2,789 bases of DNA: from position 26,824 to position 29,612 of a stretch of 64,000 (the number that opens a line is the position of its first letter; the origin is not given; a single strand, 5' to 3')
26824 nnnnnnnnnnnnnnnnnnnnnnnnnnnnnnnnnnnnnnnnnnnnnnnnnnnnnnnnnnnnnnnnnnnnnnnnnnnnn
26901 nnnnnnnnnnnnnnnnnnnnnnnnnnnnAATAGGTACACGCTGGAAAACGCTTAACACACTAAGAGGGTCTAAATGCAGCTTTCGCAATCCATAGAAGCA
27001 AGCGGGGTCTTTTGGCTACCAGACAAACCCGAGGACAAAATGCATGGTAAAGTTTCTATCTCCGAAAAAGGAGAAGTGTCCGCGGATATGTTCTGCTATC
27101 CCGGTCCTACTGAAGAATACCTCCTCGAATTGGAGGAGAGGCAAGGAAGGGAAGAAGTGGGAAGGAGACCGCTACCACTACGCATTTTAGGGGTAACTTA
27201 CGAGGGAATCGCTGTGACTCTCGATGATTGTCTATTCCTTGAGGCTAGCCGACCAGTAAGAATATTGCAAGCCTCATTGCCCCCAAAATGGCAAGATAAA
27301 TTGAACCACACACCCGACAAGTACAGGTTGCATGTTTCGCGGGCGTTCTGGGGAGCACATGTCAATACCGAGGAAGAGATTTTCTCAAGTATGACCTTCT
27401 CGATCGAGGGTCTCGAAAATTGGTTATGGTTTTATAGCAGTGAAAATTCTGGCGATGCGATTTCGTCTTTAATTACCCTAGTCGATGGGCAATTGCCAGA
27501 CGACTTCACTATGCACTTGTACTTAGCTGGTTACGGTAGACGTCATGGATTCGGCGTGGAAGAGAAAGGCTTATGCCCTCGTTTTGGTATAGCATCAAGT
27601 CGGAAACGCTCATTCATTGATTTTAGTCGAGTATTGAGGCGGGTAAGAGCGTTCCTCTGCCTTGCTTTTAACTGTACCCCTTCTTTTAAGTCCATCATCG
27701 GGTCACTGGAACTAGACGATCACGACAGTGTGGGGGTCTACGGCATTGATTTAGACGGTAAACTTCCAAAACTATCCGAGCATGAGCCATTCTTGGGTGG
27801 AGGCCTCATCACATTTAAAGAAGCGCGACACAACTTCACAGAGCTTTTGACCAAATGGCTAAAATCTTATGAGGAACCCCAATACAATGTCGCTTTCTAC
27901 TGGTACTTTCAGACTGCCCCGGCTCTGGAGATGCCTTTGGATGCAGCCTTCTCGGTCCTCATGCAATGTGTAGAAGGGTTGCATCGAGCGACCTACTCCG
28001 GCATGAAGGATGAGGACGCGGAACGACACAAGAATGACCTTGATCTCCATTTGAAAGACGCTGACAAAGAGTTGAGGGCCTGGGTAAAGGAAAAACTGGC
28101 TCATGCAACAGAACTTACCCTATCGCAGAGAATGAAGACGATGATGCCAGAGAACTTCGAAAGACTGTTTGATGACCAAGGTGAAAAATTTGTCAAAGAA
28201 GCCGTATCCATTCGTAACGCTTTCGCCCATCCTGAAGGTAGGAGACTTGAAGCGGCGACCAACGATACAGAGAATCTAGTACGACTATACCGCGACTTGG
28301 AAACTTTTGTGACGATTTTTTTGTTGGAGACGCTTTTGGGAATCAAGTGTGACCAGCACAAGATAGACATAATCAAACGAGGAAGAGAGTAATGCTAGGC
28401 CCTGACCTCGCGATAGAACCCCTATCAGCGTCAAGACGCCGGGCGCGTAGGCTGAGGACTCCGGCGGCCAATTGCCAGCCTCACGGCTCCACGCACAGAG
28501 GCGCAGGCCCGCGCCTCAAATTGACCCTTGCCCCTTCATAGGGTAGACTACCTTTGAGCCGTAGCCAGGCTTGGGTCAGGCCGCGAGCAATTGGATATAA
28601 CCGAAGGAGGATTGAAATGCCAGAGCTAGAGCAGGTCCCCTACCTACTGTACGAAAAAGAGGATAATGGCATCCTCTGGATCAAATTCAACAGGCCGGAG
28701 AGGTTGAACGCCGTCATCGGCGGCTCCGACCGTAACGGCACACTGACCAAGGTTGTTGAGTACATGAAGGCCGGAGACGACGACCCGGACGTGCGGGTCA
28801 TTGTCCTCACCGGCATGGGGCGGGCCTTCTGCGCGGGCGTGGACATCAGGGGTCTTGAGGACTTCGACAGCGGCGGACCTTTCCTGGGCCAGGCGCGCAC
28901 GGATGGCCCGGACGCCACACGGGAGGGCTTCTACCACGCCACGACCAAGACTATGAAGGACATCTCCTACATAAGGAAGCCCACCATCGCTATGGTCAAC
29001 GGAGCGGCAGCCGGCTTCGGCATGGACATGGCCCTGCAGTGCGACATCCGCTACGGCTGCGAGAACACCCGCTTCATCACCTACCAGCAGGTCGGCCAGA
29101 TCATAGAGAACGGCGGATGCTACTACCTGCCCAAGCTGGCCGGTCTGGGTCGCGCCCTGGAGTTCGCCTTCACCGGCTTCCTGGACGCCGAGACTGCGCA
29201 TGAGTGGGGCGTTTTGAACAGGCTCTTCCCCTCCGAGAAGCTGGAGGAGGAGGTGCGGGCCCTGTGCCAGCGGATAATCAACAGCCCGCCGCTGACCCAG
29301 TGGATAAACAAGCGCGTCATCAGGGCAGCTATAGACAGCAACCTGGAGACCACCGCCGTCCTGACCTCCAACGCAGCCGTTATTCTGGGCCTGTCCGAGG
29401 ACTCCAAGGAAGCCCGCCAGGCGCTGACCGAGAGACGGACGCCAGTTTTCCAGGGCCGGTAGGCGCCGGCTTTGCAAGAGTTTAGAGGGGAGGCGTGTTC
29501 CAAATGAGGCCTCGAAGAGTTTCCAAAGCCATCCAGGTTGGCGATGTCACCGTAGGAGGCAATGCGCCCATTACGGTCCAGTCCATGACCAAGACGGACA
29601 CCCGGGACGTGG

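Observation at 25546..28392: Methyltransferase-HNH fusion plus ApeA/HEPN gene inserted between rseP and ispG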

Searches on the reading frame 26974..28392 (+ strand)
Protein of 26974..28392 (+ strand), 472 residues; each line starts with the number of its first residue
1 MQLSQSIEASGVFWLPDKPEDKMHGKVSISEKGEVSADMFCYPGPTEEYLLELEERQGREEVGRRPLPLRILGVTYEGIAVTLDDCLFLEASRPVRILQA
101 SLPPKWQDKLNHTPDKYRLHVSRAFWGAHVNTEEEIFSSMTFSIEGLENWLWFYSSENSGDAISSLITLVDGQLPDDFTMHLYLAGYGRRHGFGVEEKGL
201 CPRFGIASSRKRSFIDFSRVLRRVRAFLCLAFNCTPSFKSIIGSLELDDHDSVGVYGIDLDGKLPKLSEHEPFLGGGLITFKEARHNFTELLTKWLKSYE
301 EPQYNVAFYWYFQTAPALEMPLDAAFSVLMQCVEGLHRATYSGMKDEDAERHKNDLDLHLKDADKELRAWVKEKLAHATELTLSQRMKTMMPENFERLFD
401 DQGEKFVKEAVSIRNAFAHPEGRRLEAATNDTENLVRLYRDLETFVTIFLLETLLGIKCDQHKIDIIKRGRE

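Call 3: search_protein_families(library=pfam, proteins=[window:26974-28392:+], max_evalue=0.01)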
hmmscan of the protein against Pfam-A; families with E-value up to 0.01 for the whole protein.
window:26974-28392:+ (472 aa): 3 families
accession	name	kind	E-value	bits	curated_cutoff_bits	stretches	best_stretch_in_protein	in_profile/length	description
PF18862.6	ApeA_NTD1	-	1.1e-22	81.2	25.5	1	9-295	2-271/271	ApeA N-terminal domain 1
PF18739.6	HEPN_Apea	-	4.7e-13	50.2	24.4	1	329-457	3-132/136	Apea-like HEPN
PF18731.6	HEPN_Swt1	-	0.0066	17.2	27.5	0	343-423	17-95/115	Swt1-like HEPN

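Call 4: search_protein_families(library=padloc, proteins=[window:26974-28392:+], max_evalue=1)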
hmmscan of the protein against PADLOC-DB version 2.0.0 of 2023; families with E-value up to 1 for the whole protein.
window:26974-28392:+ (472 aa): 5 families
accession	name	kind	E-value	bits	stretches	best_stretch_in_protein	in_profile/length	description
PDLC05048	PDC-S58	-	1.6e-29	101.1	2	204-462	176-436/461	-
PDLC01679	Cas13-ApeA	-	3.3e-18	64.2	1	278-458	6-181/187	Cas13-ApeA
PDLC05046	PDC-S58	-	1.6e-14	51.5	2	278-461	247-427/452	-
PDLC01680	Cas13-ApeA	-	4e-12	44.4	1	279-454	1-173/175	Cas13-ApeA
PDLC05047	PDC-S58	-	8.8e-06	22.9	1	283-451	268-436/465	-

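Call 5: search_protein_families(library=ncbifam, proteins=[window:26974-28392:+], max_evalue=0.1)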
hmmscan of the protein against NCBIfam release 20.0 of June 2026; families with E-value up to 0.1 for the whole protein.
window:26974-28392:+ (472 aa): 0 families

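Call 8: find_homologous_proteins(query=window:26974-28392:+)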
Query window:26974-28392:+ (472 aa): 6 proteins with E <= 0.001 among 7541 candidates.
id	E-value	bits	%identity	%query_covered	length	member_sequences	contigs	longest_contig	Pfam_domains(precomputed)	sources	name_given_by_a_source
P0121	0.0e+0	1086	100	100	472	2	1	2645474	PF18862.7,PF18739.7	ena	-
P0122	6.0e-24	103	27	99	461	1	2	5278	PF18862.7,PF18739.7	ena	-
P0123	7.8e-16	76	29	78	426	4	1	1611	PF18862.7,PF18739.7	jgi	jgi:hypothetical protein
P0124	1.1e-15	75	29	73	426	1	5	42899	PF18862.7,PF18739.7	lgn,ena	-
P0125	1.9e-9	55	28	70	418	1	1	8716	PF18862.7,PF18739.7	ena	-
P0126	6.9e-5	40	22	96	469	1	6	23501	PF18862.7,PF18739.7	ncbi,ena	-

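Call 12: find_encoding_contigs(protein=P0121, flank=10000, max_places=3)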
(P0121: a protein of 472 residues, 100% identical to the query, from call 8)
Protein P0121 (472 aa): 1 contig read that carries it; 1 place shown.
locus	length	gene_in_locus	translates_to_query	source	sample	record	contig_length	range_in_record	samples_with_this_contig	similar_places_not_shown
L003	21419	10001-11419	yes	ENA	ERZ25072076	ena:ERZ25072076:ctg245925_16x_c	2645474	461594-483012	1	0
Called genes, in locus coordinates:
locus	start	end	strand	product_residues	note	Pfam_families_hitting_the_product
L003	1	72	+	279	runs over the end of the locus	PF18144:SMODS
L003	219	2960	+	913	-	-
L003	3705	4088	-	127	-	-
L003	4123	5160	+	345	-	-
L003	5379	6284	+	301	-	PF01148:CTP_transf_1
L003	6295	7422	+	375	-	PF02670:DXP_reductoisom, PF08436:DXP_redisom_C, PF13288:DXPR_C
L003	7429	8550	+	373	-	PF02163:Peptidase_M50, PF13180:PDZ_2 (weak), PF17820:PDZ_6 (weak)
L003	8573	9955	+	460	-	PF01555:N6_N4_Mtase, PF01844:HNH, PF14279:HNH_5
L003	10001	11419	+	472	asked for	PF18862:ApeA_NTD1, PF18739:HEPN_Apea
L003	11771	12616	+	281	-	PF00378:ECH_1, PF16113:ECH_2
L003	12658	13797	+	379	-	PF04551:GcpE, PF26540:GcpE_C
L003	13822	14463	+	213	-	PF08327:AHSA1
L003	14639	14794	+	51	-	-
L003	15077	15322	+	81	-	-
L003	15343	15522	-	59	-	-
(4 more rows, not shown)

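Call 32: search_solved_structures(query=window:26974-28389:+, max_evalue=1, show_alignments=2)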
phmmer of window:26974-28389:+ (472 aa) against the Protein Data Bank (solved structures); distinct sequences matched with E-value up to 1: 1.
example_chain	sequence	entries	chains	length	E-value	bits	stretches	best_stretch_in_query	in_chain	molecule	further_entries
6kob_B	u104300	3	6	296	0.66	11.7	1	333-407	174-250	Quinol oxidase subunit 2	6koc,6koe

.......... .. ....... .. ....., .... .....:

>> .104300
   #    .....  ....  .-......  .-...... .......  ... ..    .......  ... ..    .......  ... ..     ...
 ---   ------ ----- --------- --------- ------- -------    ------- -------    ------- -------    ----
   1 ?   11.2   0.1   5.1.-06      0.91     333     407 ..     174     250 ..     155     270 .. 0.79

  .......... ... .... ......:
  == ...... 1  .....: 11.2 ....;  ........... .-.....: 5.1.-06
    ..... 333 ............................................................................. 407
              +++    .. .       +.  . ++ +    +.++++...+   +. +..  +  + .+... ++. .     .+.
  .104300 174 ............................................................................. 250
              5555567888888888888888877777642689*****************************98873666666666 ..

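Call 55: search_solved_structures(query=A3, max_evalue=1, show_alignments=2)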
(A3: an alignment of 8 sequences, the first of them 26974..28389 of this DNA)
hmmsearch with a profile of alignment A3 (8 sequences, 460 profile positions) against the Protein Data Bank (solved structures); distinct sequences matched with E-value up to 1: 0.

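Call 68: predict_structure(alignment_id=A4)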
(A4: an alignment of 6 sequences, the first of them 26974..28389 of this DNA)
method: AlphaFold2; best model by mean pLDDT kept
length: 472 residues; sequences in the alignment: 6
mean_pLDDT: 57.0   pTM: 0.53
mean pLDDT of the five models: 57.0, 56.7, 55.4, 52.1, 50.5
residues with pLDDT >= 90: 0; 70-90: 128; 50-70: 172; < 50: 172
segments of 3 or more residues with pLDDT < 50: 1-5, 44-47, 53-66, 91-102, 145-169, 187-200, 233-287, 316-319, 344-358, 371-378, 424-430
pLDDT, mean of each block of 10 residues (from residue 1): 54 79 78 68 52 47 47 78 69 43 51 63 63 57 48 34 39 57 52 36 61 67 67 39 25 28 32 28 43 69 66 53 77 78 50 48 55 43 77 64 79 73 49 76 81 73 64 44
secondary structure, 60 per line:
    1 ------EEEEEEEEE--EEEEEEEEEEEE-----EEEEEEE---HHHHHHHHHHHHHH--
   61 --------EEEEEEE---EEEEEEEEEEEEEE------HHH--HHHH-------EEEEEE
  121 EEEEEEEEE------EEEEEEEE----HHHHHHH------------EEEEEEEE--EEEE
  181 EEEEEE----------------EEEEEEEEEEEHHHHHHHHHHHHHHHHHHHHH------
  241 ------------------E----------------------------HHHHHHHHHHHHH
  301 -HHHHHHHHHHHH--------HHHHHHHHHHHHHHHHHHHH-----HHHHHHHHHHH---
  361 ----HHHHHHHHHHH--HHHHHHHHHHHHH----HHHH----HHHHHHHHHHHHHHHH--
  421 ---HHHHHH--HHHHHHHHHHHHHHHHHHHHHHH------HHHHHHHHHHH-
elements in order: E7-15 E18-29 E35-41 H45-58 E69-75 E79-92 H104-107 E115-129 E136-143 H148-154 E167-174 E177-186 E203-213 H214-234 H288-300 H302-313 H322-341 H347-357 H365-375 H378-390 H395-398 H403-418 H424-429 H432-454 H461-471

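Call 71: fold_search(model_id=the predicted structure, library=pdb)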
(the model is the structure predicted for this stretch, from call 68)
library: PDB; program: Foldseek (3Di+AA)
matches with E <= 10: 371; with E <= 0.001: 0
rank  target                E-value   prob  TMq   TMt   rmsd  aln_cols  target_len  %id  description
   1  8hqz_L                5.7e-02  0.15  0.10  0.16  21.9       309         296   10  Baseplate of DT57C bacteriophage in the full state (released 2023-12-13)
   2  7ql6_C                8.9e-02  0.04  0.08  0.08  27.8       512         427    8  Torpedo muscle-type nicotinic acetylcholine receptor - carbamylcholine-bound conformation (released 2022-02-09)
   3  6ap4_L                1.1e-01  0.04  0.10  0.11  18.6       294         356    8  Crystal structure of the DNA polymerase III subunit beta from Acinetobacter baumannii (released 2017-12-20)
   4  8env_I                1.5e-01  0.69  0.14  0.36  14.2       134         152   12  In situ cryo-EM structure of Pseudomonas phage E217 tail baseplate in C6 map (released 2023-07-26)
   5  8ssz_B                1.8e-01  0.04  0.09  0.11  27.8       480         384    8  The 2alpha3beta stoichiometry of full-length human alpha4beta2 nicotinic acetylcholine receptor in complex with acetyl (released 2024-02-07)
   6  9b42_M                2.0e-01  0.77  0.14  0.38  14.2       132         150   14  Pseudomonas phage Pa193 neck and extended tail (collar, gateway, tail tube, and sheath proteins) (released 2024-10-16)
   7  8fuv_A                2.1e-01  0.72  0.15  0.41  15.1       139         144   11  Pseudomonas phage E217 extended sheath and tail tube (released 2023-07-26)
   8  2hzm_E                3.0e-01  0.13  0.11  0.21  18.9       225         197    9  Structure of the Mediator head subcomplex Med18/20 (released 2006-09-12)
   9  4yhc_A                3.1e-01  0.04  0.07  0.08  19.1       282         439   10  Crystal structure of the WD40 domain of SCAP from fission yeast (released 2015-04-01)
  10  5xeu_D                3.3e-01  0.92  0.17  0.52   4.9       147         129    9  crystal structure of Hcp2 from Salmonella typhimurium (released 2017-08-16)
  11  6y5b_E                3.5e-01  0.03  0.09  0.10  24.9       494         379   11  5-HT3A receptor in Salipro (apo, asymmetric) (released 2020-12-23)
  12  7qg9_G                3.6e-01  0.08  0.10  0.14  21.1       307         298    7  Tail tip of siphophage T5 : common core proteins (released 2022-12-21)
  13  6v9z_A                3.6e-01  0.05  0.10  0.08  32.9       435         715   11  Cryo-EM structure of PCAT1 bound to its CtA peptide substrate (released 2020-01-22)
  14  5xeu_B                3.8e-01  0.90  0.16  0.50   5.9       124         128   11  crystal structure of Hcp2 from Salmonella typhimurium (released 2017-08-16)
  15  9hz7_M                3.8e-01  0.41  0.12  0.36   9.0       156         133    6  Agrobacterium phage 7-7-1 tail (released 2025-12-10)
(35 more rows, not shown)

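Call 102: search_protein_representatives(protein=window:26974-28389:+)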
Query: 472 residues. Proteins with E-value up to 0.001 (for the whole library): 889; up to 1e-10: 182; up to 1e-30: 5. The best 150 are listed.
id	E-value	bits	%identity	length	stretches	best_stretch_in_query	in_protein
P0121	0.0e+00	1085.8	100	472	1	1-471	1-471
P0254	1.0e-66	242.0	48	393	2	176-395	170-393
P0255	1.5e-47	178.7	38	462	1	1-462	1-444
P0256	1.9e-33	132.3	61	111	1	363-471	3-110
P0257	5.1e-31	124.2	31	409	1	112-469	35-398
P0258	1.0e-26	110.0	29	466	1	1-459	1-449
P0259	1.2e-26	109.8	32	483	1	1-469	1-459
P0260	3.7e-26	108.2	30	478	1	1-457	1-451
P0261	7.0e-26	107.3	32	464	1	1-460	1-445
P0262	9.4e-26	106.9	30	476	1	1-470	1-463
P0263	6.7e-25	104.1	28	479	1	1-465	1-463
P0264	1.0e-24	103.5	30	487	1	1-457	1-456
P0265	1.7e-24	102.8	30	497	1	1-451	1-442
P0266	2.6e-24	102.1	30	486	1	1-454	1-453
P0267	5.0e-24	101.2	28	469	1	1-458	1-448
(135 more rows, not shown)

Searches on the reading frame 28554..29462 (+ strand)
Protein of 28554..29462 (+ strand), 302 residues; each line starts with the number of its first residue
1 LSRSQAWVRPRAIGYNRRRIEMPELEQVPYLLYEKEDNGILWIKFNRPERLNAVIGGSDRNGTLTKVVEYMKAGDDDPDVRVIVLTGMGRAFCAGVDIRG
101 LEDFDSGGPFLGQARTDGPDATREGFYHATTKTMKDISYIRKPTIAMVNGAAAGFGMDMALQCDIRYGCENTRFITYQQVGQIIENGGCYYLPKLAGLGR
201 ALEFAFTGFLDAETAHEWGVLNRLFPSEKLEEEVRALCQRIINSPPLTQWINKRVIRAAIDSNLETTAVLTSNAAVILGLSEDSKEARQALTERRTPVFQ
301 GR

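Call 3: search_protein_families(library=pfam, proteins=[window:28554-29462:+], max_evalue=0.01)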
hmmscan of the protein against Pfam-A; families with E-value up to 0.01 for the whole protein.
window:28554-29462:+ (302 aa): 2 families
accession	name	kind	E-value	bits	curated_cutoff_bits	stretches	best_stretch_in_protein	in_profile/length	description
PF00378.25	ECH_1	-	2.1e-38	132.5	27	1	36-301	2-250/251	Enoyl-CoA hydratase/isomerase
PF16113.10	ECH_2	-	5.2e-21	75.9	27.2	1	42-253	3-201/335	Enoyl-CoA hydratase/isomerase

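Call 5: search_protein_families(library=ncbifam, proteins=[window:28554-29462:+], max_evalue=0.1)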
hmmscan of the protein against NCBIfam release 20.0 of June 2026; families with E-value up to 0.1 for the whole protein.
window:28554-29462:+ (302 aa): 69 families (the best 25 are shown)
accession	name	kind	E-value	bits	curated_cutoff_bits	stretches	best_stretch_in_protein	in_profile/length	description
NF006699.0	PRK09245.1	subfamily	2.4e-48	164.7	354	1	31-302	5-266/266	crotonase/enoyl-CoA hydratase family protein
NF004857.0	PRK06210.1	equivalog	3.9e-45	154.4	341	1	29-301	8-274/275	enoyl-CoA hydratase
NF006109.0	PRK08260.1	subfamily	8.8e-42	143.4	320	1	33-301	8-277/296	enoyl-CoA hydratase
TIGR02280.1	PaaB1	equivalog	4.2e-41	141.2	345.15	1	37-302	6-256/256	2-(1,2-epoxy-1,2-dihydrophenyl)acetyl-CoA isomerase PaaG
NF006107.0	PRK08258.1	equivalog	3.3e-38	131.6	330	1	35-302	22-277/277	enoyl-CoA hydratase family protein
NF004635.0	PRK05981.1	equivalog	8.2e-38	130.4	351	1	37-302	11-266/266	enoyl-CoA hydratase/isomerase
NF051848.1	EnCoAHydtEchA19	equivalog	3.3e-36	125.2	400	1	37-302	7-258/258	enoyl-CoA hydratase EchA19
NF004781.0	PRK06127.1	subfamily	4.2e-36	125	291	1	32-302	13-269/269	enoyl-CoA hydratase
NF004840.0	PRK06190.1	equivalog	8.6e-36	123.9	253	1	32-296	6-249/260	enoyl-CoA hydratase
NF004796.0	PRK06144.1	subfamily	1.6e-34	119.6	272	1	32-302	11-262/262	enoyl-CoA hydratase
NF005802.0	PRK07657.1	equivalog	8.1e-34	117.3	363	1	31-301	5-259/260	enoyl-CoA hydratase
NF004794.0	PRK06142.1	equivalog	3.3e-33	115.5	308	1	37-301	13-272/273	crotonase/enoyl-CoA hydratase family protein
NF004725.0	PRK06072.1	equivalog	3.7e-33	115.3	293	1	37-302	7-248/248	enoyl-CoA hydratase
NF004475.0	PRK05809.1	subfamily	6.3e-32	111.1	394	1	33-301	8-259/260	short-chain-enoyl-CoA hydratase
NF006007.0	PRK08138.1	subfamily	7.1e-32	110.8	355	1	29-302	7-261/261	enoyl-CoA hydratase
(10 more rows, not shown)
